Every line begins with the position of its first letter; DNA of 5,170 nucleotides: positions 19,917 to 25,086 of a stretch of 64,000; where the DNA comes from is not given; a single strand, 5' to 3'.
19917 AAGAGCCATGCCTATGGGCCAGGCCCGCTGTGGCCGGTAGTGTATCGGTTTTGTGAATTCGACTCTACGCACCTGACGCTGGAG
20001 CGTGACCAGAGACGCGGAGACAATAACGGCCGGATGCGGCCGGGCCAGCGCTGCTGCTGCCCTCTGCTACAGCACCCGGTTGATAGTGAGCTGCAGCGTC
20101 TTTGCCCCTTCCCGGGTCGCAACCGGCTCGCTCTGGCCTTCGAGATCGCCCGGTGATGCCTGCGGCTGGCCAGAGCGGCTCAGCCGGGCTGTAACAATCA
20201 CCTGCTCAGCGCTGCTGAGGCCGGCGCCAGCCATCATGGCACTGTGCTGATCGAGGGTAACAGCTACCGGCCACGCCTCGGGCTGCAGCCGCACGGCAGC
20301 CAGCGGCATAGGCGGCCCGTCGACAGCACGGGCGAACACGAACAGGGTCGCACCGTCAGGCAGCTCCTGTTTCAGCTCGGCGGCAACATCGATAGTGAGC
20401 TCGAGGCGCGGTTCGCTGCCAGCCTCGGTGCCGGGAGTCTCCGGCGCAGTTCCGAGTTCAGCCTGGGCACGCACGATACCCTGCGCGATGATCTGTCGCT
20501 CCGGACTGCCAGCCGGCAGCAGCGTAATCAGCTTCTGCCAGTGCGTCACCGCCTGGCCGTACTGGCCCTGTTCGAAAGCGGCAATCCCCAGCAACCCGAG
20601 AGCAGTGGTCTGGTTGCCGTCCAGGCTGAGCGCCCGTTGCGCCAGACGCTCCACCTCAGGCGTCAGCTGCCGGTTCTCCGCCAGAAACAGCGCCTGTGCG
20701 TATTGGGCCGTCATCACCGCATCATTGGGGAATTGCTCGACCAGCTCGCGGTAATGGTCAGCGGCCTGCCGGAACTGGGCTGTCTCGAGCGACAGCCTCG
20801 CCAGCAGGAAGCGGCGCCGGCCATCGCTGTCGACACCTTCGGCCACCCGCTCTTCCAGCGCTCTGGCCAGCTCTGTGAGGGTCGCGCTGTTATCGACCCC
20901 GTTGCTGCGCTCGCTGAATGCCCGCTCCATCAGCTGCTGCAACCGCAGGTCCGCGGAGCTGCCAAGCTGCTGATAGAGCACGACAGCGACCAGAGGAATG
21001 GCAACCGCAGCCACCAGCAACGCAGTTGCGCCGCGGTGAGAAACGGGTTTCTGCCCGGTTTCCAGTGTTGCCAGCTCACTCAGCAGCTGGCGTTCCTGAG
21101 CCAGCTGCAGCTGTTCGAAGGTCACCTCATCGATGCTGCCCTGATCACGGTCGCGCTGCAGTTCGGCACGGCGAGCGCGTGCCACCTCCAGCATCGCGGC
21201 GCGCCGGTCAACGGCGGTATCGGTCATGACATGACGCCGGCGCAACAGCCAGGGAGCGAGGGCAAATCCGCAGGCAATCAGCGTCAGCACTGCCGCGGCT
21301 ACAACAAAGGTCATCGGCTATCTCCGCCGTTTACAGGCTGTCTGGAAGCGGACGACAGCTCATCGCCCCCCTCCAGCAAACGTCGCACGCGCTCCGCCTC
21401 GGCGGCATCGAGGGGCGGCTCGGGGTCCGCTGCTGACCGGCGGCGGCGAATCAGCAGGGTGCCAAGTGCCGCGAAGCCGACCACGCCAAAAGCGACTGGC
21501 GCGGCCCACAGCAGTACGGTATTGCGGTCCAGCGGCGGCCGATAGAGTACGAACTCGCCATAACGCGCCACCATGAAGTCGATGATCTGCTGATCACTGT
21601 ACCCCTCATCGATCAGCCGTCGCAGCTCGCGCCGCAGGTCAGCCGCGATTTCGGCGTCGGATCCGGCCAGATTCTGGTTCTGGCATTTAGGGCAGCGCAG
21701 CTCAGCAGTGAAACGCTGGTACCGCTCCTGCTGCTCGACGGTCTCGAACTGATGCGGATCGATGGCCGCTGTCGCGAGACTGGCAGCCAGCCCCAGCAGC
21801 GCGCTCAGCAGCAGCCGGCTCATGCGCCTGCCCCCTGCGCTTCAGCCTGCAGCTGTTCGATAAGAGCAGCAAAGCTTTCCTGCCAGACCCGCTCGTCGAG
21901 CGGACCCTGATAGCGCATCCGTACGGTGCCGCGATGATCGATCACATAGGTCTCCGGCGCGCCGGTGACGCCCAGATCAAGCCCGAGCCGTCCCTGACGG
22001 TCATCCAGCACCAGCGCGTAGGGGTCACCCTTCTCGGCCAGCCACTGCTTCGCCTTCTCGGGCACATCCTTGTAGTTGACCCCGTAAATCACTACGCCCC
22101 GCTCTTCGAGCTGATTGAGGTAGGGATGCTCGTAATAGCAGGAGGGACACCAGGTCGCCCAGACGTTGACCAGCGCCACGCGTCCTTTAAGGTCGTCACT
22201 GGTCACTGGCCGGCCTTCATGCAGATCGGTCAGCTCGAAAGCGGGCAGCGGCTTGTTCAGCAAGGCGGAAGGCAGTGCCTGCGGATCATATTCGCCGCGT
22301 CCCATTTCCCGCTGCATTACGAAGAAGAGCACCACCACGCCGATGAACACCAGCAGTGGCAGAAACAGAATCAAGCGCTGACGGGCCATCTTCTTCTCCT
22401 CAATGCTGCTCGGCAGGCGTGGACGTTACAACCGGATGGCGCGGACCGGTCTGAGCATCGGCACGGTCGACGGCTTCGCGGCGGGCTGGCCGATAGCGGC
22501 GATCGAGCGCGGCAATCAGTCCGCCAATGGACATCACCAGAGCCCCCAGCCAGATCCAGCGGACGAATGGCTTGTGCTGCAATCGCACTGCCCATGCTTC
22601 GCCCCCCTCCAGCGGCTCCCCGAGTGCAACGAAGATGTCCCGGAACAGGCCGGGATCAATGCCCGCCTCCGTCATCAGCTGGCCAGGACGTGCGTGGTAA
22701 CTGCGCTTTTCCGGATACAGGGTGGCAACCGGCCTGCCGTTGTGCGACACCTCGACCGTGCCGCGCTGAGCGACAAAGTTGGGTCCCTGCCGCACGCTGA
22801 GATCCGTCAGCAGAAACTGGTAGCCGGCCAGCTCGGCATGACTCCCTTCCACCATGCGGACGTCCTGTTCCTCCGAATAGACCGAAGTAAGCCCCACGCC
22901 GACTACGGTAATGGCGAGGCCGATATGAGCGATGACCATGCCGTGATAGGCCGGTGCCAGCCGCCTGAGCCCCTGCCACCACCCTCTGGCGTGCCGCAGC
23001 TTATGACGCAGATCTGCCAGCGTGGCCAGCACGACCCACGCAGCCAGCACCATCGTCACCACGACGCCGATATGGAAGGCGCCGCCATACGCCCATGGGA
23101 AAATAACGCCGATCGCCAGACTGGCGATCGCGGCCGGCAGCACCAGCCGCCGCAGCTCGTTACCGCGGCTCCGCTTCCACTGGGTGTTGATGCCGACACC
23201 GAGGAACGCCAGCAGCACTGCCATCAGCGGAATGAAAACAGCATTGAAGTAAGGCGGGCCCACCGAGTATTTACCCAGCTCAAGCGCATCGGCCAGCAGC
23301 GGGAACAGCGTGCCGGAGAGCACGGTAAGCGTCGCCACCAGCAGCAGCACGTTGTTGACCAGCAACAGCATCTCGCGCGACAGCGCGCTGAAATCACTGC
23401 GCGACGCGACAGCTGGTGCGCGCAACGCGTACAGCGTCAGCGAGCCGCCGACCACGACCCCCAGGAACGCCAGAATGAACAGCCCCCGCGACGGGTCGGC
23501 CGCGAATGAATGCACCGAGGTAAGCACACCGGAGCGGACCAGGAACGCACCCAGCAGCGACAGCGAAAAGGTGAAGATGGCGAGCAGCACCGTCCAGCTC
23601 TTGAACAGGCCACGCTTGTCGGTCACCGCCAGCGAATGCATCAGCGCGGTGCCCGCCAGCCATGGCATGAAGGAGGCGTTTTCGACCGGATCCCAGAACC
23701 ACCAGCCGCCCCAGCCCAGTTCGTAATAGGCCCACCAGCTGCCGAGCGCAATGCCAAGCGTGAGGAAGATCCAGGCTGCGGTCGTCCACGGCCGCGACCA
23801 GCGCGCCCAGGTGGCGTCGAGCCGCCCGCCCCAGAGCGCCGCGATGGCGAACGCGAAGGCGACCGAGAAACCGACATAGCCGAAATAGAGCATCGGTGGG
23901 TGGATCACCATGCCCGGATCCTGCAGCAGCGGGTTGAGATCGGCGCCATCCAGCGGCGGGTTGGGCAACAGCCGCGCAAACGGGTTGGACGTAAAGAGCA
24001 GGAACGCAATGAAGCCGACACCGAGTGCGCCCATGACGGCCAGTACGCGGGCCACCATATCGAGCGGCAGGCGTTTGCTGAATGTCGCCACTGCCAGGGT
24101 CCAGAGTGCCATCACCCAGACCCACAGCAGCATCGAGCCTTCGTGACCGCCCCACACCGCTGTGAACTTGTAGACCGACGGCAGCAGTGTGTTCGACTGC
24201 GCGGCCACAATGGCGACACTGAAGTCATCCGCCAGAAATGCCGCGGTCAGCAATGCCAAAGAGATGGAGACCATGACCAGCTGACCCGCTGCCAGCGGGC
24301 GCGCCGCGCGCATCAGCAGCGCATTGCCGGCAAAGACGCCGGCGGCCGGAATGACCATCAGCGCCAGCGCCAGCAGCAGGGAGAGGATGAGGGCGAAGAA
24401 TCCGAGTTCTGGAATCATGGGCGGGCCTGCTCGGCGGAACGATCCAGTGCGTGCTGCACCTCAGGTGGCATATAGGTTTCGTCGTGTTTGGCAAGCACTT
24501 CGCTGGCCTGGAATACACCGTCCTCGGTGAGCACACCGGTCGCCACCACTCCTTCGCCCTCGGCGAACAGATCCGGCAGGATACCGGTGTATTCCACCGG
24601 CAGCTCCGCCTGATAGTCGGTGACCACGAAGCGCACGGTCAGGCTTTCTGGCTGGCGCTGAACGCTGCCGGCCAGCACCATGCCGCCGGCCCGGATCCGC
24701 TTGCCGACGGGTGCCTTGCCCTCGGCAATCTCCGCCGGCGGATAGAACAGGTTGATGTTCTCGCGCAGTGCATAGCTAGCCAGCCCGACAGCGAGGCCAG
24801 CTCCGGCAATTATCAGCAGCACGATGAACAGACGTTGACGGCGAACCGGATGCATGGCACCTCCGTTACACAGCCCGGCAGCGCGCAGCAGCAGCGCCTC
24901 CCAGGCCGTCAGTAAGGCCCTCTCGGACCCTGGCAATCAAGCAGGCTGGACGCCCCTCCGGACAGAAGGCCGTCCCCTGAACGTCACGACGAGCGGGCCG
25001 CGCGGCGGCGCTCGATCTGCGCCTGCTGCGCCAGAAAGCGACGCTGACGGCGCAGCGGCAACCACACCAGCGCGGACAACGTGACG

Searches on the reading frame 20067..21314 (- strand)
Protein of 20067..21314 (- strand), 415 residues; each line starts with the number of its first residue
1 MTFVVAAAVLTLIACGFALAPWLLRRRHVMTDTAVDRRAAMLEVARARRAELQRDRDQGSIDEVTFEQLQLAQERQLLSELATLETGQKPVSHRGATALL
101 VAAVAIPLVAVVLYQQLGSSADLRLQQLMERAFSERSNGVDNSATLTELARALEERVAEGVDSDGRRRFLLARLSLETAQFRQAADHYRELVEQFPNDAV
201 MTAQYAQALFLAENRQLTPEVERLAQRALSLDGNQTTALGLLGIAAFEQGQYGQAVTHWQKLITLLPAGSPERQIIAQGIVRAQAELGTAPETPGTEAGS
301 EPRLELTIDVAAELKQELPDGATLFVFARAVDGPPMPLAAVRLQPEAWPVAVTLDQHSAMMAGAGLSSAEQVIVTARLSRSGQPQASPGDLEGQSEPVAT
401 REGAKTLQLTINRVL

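Call 19: search_protein_families(library=pfam, proteins=[window:20067-21314:-], max_evalue=0.001)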
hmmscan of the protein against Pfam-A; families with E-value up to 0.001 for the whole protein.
window:20067-21314:- (415 aa): 10 families
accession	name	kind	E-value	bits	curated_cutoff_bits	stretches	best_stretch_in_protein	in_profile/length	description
PF23892.1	Ig_CycH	-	1.1e-34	118.8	27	1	304-412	1-108/108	Cytochrome c-type biogenesis protein H Ig-like domain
PF23914.1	TPR_CcmH_CycH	-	2e-16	60.7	42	1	123-272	10-157/158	Cytochrome c-type biogenesis protein H TPR domain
PF07719.23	TPR_2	-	8.3e-08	32.2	27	0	238-267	3-32/34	Tetratricopeptide repeat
PF24575.1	TPR_Slam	-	3e-07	31.2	35.2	0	173-212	55-94/104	Surface lipoprotein assembly modifier, N-terminal TPR repeats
PF13174.12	TPR_6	-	2.2e-06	28.3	26.3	0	169-197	4-32/33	Tetratricopeptide repeat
PF14559.12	TPR_19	-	2.1e-05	25.2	25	0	179-213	5-39/68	Tetratricopeptide repeat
PF13432.12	TPR_16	-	0.0002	22.2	32.7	0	170-230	2-59/65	Tetratricopeptide repeat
PF00515.34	TPR_1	-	0.00031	20.9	27.8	0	238-267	3-32/34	Tetratricopeptide repeat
PF13428.12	TPR_14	-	0.00035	21.4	23.5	0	169-208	5-44/44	Tetratricopeptide repeat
PF13431.12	TPR_17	-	0.00055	20.4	24.4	0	224-256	1-33/34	Tetratricopeptide repeat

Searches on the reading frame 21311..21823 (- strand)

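Call 19: search_protein_families(library=pfam, proteins=[window:21311-21823:-], max_evalue=0.001)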
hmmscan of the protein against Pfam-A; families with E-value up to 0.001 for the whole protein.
window:21311-21823:- (170 aa): 1 family
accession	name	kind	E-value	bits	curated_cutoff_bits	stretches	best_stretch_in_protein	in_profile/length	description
PF03918.19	CcmH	-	1e-48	164.7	25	1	9-150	3-143/143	Cytochrome C biogenesis protein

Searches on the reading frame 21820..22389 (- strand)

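Call 19: search_protein_families(library=pfam, proteins=[window:21820-22389:-], max_evalue=0.001)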
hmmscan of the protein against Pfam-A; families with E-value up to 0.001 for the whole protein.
window:21820-22389:- (189 aa): 3 families
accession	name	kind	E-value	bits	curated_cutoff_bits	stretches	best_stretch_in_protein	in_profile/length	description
PF08534.16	Redoxin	-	1.1e-22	80.9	26.6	1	45-167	3-139/148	Redoxin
PF00578.27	AhpC-TSA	-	2.3e-19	70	26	1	45-157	2-122/124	AhpC/TSA family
PF13098.12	Thioredoxin_2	-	2.4e-05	25.1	27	1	68-165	4-96/104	Thioredoxin-like domain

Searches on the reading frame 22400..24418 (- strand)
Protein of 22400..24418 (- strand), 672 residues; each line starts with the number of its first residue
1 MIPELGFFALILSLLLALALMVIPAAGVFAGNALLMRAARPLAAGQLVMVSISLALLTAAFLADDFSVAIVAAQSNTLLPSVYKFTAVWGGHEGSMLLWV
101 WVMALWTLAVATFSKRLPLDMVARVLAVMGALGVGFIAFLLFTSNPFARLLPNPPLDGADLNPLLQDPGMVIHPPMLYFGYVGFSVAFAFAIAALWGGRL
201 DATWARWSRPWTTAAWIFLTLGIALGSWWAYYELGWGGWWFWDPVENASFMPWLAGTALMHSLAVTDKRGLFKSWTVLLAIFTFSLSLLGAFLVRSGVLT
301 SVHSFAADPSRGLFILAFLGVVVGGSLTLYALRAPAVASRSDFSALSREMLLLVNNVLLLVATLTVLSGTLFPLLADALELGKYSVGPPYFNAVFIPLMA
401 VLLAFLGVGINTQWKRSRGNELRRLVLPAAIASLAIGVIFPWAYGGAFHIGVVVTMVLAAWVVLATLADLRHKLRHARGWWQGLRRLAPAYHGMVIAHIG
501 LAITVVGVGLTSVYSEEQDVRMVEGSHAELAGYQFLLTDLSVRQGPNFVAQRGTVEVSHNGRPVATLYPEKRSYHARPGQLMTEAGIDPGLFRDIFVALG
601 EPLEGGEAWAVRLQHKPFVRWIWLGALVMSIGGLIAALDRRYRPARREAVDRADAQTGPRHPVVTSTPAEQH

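Call 81: search_protein_families(library=pfam, proteins=[window:22400-24418:-], max_evalue=0.00001)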
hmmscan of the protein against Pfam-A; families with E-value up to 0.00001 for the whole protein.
window:22400-24418:- (672 aa): 2 families
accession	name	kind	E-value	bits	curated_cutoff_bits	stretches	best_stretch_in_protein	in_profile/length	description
PF16327.10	CcmF_C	-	2.2e-119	398.9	28.7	1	316-640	1-323/323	Cytochrome c-type biogenesis protein CcmF C-terminal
PF01578.25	Cytochrom_C_asm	-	4.6e-56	190.2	29.9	1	89-296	1-206/212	Cytochrome C assembly protein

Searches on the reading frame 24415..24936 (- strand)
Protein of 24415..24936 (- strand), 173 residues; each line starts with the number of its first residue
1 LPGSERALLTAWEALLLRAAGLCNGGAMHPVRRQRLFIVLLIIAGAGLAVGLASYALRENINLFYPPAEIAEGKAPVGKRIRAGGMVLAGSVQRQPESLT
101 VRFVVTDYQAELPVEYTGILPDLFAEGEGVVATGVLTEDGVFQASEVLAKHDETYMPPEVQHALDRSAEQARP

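Call 81: search_protein_families(library=pfam, proteins=[window:24415-24936:-], max_evalue=0.00001)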
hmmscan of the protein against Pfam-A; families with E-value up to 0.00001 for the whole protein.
window:24415-24936:- (173 aa): 1 family
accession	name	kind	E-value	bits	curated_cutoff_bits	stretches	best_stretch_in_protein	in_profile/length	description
PF03100.22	CcmE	-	1.9e-36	124.9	24.6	1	62-158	2-99/99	CcmE domain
